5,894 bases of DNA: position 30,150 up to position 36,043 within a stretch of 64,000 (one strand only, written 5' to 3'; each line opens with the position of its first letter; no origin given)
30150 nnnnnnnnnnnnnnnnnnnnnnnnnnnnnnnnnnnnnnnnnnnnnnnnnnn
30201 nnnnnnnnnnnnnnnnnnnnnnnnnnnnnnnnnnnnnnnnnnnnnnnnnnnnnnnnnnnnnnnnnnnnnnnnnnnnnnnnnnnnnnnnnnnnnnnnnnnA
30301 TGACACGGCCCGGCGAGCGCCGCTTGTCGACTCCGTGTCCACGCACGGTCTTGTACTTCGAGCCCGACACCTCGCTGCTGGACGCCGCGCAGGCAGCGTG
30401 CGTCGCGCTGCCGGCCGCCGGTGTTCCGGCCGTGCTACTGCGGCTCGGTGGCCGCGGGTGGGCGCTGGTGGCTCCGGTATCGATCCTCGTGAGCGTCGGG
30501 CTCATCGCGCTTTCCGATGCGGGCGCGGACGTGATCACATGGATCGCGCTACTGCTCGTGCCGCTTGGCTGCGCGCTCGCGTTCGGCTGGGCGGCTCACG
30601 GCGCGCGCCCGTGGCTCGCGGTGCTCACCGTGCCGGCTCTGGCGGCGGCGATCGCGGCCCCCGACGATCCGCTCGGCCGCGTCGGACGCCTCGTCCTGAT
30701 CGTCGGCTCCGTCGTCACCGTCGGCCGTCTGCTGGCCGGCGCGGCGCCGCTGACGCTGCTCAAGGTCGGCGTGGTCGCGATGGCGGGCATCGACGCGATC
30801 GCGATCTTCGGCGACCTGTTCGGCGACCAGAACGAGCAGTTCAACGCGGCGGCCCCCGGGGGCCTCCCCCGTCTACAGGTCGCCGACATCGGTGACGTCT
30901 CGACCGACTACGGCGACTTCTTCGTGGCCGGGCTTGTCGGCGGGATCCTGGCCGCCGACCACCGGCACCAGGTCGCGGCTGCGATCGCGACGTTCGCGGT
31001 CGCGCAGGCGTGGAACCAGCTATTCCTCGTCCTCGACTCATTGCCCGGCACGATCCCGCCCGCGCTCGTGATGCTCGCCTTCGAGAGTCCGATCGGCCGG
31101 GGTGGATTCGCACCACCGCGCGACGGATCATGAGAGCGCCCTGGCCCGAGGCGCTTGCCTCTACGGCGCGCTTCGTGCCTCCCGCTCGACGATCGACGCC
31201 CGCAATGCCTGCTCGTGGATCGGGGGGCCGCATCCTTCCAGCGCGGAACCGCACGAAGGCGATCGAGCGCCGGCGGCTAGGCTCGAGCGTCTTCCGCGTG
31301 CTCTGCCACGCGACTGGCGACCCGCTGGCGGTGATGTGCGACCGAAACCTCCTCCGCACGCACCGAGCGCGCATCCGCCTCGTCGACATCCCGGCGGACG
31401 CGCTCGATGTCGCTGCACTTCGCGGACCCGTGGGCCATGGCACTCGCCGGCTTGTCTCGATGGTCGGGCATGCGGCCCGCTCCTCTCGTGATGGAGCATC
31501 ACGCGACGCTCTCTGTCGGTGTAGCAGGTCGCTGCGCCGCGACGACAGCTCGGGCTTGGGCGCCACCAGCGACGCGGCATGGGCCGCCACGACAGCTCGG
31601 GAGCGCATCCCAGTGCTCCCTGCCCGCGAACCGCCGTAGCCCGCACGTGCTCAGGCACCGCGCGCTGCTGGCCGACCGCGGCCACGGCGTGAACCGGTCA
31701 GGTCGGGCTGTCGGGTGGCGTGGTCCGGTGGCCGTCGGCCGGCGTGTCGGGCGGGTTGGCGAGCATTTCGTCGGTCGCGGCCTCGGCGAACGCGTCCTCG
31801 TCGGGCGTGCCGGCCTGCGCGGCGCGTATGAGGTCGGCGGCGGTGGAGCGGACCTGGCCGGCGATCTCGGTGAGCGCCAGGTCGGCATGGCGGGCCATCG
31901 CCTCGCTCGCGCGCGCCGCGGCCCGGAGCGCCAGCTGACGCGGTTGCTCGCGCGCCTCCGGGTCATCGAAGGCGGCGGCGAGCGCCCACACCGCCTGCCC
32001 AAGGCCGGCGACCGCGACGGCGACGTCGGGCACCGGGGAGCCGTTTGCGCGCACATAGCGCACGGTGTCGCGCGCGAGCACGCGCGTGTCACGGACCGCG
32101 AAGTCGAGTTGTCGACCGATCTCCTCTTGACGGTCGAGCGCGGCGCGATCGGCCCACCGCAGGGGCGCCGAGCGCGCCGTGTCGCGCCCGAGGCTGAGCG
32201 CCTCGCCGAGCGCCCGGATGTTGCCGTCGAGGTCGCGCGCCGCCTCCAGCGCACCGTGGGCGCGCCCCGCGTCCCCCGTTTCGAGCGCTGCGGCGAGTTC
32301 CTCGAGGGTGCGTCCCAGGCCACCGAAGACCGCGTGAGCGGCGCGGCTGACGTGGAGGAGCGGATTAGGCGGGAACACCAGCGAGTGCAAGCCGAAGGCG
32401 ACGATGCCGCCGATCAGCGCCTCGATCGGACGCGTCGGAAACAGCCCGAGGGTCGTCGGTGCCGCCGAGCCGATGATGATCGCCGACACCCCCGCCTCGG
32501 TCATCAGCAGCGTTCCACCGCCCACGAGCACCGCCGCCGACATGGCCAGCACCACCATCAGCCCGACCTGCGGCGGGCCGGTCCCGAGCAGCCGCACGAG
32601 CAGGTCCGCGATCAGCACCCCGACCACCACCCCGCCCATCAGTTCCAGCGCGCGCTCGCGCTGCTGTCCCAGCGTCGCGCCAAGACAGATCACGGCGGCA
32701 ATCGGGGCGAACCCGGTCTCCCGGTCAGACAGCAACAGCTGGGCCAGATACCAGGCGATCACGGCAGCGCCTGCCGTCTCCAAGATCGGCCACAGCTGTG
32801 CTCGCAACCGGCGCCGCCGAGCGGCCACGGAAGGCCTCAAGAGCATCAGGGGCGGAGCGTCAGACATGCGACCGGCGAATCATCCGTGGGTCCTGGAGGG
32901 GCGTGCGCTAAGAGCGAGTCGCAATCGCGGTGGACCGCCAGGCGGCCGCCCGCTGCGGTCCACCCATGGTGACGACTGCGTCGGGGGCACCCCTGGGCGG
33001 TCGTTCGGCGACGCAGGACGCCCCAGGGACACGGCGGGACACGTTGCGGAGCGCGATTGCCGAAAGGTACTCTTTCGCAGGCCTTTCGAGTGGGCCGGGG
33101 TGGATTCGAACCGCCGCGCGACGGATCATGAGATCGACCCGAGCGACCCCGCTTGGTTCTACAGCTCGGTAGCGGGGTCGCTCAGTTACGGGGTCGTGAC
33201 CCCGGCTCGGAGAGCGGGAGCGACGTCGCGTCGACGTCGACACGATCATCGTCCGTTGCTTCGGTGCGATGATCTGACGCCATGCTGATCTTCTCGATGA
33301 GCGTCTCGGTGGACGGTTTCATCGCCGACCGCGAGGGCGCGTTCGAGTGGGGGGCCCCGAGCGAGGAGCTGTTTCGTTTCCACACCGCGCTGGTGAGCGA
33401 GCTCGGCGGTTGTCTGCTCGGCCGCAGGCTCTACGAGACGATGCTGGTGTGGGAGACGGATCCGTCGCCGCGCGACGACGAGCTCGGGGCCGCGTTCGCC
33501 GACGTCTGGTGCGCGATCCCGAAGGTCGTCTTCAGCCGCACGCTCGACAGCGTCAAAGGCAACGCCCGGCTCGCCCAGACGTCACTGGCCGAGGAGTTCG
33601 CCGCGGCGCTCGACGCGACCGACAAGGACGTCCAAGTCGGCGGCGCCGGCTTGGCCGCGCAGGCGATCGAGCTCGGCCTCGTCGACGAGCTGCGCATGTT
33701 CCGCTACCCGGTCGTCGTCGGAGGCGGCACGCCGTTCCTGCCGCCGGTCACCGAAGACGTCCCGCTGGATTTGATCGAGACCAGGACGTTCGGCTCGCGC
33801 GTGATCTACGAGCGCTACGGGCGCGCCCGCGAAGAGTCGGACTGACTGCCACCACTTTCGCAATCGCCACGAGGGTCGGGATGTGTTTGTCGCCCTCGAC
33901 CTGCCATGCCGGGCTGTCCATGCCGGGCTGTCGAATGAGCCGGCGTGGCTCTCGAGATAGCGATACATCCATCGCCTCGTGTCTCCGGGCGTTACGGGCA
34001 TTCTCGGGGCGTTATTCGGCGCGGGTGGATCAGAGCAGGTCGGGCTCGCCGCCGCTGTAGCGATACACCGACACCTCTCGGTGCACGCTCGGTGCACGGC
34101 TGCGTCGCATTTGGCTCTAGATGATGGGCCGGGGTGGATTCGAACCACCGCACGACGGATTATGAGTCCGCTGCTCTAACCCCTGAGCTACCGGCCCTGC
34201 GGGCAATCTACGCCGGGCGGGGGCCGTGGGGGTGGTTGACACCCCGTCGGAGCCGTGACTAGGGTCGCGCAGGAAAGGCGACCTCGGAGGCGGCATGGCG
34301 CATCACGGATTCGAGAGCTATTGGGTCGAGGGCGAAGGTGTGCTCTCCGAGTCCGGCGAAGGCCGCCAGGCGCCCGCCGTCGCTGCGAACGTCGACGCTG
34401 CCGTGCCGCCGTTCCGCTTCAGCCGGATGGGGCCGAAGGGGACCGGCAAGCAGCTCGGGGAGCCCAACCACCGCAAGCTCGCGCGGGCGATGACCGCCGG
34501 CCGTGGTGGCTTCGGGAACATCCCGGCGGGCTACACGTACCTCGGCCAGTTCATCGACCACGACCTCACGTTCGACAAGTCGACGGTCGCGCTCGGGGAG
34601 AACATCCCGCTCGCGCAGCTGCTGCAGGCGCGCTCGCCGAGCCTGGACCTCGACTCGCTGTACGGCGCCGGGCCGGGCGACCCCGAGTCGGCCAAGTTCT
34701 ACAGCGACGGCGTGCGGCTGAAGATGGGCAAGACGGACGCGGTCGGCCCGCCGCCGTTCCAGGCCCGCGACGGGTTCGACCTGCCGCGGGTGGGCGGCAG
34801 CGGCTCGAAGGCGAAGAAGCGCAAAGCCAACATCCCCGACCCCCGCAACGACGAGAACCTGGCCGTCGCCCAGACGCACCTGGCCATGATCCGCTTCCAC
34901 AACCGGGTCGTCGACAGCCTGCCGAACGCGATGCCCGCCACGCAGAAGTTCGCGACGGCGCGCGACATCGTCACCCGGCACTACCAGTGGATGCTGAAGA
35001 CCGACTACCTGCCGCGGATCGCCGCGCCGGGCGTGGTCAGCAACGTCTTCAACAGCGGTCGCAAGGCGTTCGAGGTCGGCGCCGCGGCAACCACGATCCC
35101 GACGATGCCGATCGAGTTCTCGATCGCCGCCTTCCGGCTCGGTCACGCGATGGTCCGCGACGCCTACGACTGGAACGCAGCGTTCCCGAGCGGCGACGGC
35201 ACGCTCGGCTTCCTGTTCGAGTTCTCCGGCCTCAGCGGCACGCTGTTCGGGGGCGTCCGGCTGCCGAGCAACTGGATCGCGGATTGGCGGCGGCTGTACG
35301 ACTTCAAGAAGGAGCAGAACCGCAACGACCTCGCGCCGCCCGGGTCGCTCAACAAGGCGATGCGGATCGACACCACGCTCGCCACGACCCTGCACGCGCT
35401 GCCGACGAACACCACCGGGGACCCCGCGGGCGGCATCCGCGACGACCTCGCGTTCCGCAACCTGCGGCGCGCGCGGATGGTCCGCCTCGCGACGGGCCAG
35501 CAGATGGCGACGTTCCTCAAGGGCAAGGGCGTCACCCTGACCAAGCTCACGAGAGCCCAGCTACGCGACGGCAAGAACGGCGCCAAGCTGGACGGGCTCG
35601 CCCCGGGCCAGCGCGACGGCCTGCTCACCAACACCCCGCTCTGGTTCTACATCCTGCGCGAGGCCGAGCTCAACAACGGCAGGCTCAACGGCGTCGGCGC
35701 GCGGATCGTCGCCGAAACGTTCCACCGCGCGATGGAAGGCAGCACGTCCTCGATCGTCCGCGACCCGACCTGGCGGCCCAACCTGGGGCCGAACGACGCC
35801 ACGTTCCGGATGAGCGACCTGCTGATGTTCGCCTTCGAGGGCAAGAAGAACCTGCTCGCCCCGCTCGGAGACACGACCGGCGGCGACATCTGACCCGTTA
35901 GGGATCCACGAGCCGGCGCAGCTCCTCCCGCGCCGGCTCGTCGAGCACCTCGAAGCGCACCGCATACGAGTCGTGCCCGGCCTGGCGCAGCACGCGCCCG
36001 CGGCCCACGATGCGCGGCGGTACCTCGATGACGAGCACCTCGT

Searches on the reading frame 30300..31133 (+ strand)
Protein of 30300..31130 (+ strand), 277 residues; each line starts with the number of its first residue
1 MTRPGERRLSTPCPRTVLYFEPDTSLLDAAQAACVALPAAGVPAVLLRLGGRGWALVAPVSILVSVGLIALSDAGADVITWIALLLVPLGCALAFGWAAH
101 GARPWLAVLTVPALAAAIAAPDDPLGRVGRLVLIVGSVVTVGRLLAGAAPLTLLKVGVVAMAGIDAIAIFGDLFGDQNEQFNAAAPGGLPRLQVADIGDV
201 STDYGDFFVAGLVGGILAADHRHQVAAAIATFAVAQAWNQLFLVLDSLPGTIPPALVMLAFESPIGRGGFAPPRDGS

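Call 79: search_protein_families(library=pfam, proteins=[window:30300-31130:+], max_evalue=10)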
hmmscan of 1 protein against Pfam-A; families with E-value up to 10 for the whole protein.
seq(277 aa): 0 families

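Call 82: search_solved_structures(query=A8, max_evalue=10, show_alignments=3)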
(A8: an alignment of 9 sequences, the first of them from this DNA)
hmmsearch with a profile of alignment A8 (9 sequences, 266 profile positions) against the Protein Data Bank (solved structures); distinct sequences matched with E-value up to 10: 1.
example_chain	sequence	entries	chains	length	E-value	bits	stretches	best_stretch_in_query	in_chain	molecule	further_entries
2rb7_A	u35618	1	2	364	0.49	13.1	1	88-108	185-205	Peptidase, M20/M25/M40 family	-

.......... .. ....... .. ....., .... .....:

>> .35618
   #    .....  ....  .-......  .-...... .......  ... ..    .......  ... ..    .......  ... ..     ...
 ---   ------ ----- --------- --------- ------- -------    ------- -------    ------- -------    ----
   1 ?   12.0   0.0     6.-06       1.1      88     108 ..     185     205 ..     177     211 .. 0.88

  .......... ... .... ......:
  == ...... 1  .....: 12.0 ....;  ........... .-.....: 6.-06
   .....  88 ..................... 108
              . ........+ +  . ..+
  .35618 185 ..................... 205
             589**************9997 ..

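Call 83: search_protein_families(library=ncbifam, alignment_id=A8, max_evalue=10)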
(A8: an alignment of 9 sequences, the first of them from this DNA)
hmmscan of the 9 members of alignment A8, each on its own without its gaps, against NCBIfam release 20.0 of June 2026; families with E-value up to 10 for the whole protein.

A. member 1, seq(277 aa): 0 families

B. families by the number of members that match (of 9 scanned): 1 family
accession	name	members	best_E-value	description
NF058676.1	BaGTA_endo_BgtA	1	0.2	gene transfer agent endolysin BgtA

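Call 89: search_protein_families(library=padloc, proteins=[window:30303-31133:+], max_evalue=0.01)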
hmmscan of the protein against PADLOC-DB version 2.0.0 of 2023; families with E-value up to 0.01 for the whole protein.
window:30303-31133:+ (276 aa): 0 families

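Call 100: search_protein_families(library=pfam, alignment_id=A8, max_evalue=10)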
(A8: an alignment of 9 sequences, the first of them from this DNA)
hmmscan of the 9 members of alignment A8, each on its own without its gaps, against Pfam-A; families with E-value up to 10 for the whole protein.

A. member 1, seq(277 aa): 0 families

B. families by the number of members that match (of 9 scanned): 1 family
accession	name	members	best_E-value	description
PF18305.6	DNA_pol_A_exoN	1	0.048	3' to 5' exonuclease C-terminal domain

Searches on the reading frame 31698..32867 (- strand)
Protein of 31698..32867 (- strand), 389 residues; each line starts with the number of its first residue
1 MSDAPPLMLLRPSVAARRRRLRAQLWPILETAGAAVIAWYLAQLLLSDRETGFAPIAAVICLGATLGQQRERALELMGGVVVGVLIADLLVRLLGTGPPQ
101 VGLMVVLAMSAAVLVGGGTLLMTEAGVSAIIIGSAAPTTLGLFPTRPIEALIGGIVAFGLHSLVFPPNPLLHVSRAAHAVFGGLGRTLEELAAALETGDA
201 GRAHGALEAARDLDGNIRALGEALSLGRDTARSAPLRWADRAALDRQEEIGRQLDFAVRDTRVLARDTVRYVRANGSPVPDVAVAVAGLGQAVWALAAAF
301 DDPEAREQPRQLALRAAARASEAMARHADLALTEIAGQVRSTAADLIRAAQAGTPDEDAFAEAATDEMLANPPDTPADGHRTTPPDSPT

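Call 76: search_protein_families(library=pfam, proteins=[window:31698-32867:-], max_evalue=0.01)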
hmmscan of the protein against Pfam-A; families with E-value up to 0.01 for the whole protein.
window:31698-32867:- (389 aa): 2 families
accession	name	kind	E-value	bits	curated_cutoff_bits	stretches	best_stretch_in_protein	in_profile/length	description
PF13515.12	FUSC_2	-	2.6e-12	47.4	25.6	1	37-158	1-124/126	Fusaric acid resistance protein-like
PF06081.17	ArAE_1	-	6.6e-06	26.7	22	1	28-119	7-97/141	Aromatic acid exporter family member 1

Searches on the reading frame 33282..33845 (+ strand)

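Call 76: search_protein_families(library=pfam, proteins=[window:33282-33845:+], max_evalue=0.01)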
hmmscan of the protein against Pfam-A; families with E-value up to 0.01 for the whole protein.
window:33282-33845:+ (187 aa): 1 family
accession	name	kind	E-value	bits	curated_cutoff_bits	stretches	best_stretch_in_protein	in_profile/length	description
PF01872.23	RibD_C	-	5.6e-16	59.4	24.1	1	2-175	3-196/197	RibD C-terminal domain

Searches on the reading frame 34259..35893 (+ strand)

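Call 76: search_protein_families(library=pfam, proteins=[window:34259-35893:+], max_evalue=0.01)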
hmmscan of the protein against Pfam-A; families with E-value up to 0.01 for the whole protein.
window:34259-35893:+ (544 aa): 1 family
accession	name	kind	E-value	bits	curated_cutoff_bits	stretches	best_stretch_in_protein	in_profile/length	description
PF03098.20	An_peroxidase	-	1.5e-16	60.5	25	1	121-304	146-325/530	Animal haem peroxidase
